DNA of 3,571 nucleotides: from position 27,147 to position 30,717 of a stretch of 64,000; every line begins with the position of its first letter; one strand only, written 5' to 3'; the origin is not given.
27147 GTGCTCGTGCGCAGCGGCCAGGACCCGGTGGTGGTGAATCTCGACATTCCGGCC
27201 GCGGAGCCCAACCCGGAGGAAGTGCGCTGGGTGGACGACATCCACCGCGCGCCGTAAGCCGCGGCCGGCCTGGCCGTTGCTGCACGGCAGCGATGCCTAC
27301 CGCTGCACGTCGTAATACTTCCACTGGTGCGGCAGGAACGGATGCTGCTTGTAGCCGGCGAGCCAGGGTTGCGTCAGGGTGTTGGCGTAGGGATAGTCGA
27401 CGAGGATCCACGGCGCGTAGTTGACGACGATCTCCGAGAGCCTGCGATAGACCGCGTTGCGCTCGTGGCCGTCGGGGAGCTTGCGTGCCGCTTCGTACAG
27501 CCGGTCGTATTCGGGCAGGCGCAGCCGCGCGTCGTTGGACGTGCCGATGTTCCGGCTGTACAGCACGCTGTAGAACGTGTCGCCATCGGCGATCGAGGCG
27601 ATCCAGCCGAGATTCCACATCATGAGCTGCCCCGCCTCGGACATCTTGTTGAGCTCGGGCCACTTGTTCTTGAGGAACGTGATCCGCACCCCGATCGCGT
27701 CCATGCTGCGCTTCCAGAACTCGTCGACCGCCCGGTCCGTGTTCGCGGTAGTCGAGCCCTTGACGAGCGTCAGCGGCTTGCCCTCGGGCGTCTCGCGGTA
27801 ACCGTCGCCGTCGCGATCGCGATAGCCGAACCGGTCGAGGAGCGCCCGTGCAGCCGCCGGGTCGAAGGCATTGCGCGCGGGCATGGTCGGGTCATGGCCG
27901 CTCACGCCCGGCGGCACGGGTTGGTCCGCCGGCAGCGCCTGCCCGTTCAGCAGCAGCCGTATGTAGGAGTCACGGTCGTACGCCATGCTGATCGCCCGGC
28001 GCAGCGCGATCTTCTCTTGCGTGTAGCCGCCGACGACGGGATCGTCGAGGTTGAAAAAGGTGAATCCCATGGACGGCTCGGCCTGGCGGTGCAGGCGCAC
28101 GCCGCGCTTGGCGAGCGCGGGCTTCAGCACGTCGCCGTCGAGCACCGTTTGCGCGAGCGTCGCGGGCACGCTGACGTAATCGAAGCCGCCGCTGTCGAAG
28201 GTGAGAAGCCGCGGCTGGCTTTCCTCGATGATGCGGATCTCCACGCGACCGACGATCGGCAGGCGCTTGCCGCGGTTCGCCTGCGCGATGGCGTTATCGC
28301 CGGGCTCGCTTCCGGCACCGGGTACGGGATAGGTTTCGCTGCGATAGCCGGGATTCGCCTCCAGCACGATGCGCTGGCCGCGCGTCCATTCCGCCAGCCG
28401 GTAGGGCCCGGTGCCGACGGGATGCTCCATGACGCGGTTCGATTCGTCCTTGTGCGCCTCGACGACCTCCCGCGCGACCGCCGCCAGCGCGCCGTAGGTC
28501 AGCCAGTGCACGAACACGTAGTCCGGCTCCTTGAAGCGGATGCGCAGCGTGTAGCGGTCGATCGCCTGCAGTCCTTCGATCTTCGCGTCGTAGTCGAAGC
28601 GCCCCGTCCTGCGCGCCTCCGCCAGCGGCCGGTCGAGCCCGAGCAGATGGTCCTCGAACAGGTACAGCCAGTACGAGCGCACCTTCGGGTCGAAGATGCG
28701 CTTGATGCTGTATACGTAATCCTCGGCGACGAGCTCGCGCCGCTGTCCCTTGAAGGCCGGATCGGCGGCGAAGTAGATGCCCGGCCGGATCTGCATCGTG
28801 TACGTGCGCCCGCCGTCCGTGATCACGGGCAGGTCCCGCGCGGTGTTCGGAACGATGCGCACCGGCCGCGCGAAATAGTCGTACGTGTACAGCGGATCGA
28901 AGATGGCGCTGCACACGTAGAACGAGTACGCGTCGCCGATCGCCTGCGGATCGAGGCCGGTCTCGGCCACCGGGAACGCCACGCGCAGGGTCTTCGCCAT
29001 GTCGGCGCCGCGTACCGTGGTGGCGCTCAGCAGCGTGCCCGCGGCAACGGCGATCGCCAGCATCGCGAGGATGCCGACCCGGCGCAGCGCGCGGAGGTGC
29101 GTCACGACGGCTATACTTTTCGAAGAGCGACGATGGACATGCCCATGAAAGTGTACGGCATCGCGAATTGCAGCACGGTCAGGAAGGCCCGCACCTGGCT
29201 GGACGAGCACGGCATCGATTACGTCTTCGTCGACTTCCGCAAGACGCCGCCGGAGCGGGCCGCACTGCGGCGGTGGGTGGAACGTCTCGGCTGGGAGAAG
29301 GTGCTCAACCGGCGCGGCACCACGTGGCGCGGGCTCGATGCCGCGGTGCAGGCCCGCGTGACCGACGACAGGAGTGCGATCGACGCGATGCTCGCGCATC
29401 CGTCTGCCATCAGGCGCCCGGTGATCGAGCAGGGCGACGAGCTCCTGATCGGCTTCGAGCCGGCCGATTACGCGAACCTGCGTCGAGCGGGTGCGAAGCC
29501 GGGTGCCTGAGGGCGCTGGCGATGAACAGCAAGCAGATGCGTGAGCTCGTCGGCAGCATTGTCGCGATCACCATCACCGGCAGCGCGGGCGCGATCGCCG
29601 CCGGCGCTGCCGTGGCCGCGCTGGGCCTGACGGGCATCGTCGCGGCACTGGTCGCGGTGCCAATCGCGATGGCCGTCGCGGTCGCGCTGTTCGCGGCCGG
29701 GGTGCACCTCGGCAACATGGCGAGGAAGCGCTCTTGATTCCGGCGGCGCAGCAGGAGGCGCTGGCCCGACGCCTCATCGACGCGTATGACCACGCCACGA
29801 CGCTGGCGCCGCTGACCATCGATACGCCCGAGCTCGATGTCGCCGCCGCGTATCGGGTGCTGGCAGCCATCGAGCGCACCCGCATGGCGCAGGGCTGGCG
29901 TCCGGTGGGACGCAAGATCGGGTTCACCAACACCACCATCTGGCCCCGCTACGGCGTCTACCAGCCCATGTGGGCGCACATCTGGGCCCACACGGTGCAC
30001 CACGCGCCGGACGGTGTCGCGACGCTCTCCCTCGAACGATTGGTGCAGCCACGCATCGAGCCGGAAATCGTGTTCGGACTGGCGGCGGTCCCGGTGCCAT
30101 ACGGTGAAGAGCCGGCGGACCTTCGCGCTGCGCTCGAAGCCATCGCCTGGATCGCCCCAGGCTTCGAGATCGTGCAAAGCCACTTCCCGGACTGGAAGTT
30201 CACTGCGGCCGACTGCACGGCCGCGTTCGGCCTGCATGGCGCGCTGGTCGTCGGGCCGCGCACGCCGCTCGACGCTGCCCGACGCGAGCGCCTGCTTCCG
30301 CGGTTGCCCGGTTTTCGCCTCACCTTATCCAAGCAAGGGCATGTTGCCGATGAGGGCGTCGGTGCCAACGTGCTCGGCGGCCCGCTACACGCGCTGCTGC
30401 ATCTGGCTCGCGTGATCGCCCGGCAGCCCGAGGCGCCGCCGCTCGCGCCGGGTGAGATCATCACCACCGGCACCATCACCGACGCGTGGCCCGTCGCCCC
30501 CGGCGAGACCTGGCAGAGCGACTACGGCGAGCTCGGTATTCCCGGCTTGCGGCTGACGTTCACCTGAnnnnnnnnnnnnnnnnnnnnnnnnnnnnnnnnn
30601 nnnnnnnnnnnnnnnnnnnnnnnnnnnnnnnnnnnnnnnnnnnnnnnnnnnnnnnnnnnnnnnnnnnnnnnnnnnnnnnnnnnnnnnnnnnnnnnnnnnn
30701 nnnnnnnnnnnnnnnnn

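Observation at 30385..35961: Gram-negative 'dedicated sortase' cassette: VIT-vWA LPQTA target + sortase, with a divergent OmpR/histidine-kinase pair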

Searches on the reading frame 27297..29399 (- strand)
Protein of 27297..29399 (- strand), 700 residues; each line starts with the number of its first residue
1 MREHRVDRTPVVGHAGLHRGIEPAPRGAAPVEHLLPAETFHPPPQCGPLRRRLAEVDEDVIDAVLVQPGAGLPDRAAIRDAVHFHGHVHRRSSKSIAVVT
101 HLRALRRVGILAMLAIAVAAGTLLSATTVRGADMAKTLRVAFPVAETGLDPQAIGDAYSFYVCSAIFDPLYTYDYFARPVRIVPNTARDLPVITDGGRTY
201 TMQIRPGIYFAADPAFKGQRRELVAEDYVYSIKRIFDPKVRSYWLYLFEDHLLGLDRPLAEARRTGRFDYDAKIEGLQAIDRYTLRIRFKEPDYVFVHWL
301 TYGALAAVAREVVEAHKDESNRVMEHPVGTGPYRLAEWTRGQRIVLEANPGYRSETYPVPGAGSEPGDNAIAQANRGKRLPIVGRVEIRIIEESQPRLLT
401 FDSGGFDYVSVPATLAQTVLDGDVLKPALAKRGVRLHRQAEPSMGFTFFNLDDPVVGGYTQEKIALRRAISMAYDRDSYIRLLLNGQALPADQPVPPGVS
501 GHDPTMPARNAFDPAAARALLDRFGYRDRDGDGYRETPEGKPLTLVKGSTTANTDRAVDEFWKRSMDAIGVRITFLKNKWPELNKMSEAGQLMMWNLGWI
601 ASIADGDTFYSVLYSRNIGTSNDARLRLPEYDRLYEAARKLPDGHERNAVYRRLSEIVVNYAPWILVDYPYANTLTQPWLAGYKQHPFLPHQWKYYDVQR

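Call 44: search_protein_families(library=ncbifam, proteins=[window:27297-29399:-], max_evalue=0.00001)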
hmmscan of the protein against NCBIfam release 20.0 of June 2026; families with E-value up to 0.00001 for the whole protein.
window:27297-29399:- (700 aa): 10 families
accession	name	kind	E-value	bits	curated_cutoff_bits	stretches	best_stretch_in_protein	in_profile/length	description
NF045467.1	Opp4A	equivalog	2.4e-29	102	650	2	463-684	316-542/556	oligopeptide ABC transporter substrate-binding protein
NF043070.1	DppA_dipep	equivalog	3.2e-24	85.4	1005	2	434-672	282-508/535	dipeptide ABC transporter periplasmic-binding protein DppA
NF011942.0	PRK15413.1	equivalog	1.4e-22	80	594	2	255-358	113-213/512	glutathione ABC transporter substrate-binding protein GsiB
NF011684.0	PRK15104.1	equivalog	1.5e-22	80.1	947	2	219-354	110-238/543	oligopeptide ABC transporter substrate-binding protein OppA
NF007287.0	PRK09755.1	equivalog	3.9e-22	78.8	1098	2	145-359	42-238/535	ABC transporter substrate-binding protein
TIGR02294.1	nickel_nikA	equivalog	2.2e-20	72.7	393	1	381-669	192-472/501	nickel ABC transporter substrate-binding protein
NF011689.0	PRK15109.1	equivalog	4.3e-16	58.7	560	1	166-352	65-237/547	ABC transporter substrate-binding protein SapA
NF045468.1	Opp5A_nikA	equivalog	5.8e-10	38.2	600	0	274-352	114-183/488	nickel ABC transporter substrate-binding protein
NF047575.1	opine_bind_CntA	exception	9e-10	37.7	800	0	463-600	298-435/535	staphylopine-dependent metal ABC transporter substrate-binding lipoprotein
TIGR04028.1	SBP_KPN_01854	hypoth_equivalog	1.7e-07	30.2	468.5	0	462-616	268-419/509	TIGR04028 family ABC transporter substrate-binding protein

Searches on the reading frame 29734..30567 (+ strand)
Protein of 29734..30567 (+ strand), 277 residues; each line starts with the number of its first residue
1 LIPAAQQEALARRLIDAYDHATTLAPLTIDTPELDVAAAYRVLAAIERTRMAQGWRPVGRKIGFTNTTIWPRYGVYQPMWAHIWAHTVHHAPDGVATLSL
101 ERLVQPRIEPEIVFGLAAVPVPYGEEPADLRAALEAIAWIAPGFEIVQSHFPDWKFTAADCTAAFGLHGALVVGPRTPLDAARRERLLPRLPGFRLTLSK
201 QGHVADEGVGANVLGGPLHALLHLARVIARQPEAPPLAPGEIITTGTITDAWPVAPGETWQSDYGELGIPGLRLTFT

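Call 44: search_protein_families(library=ncbifam, proteins=[window:29734-30567:+], max_evalue=0.00001)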
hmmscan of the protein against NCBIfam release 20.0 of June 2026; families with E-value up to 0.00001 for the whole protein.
window:29734-30567:+ (277 aa): 4 families
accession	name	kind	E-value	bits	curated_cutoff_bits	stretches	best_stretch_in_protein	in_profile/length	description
TIGR03218.1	catechol_dmpH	equivalog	1.2e-28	100.3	350.55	1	6-269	9-258/263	2-oxo-3-hexenedioate decarboxylase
TIGR03220.1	catechol_dmpE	equivalog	2.6e-28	99.1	408.8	1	8-268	3-249/255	2-oxopent-4-enoate hydratase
NF008461.0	PRK11342.1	equivalog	4.1e-28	98.4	350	1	7-268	6-253/269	2-keto-4-pentenoate hydratase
TIGR02312.1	HpaH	equivalog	5.2e-22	78.7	351.5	1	4-269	4-261/267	2-oxo-hept-4-ene-1,7-dioate hydratase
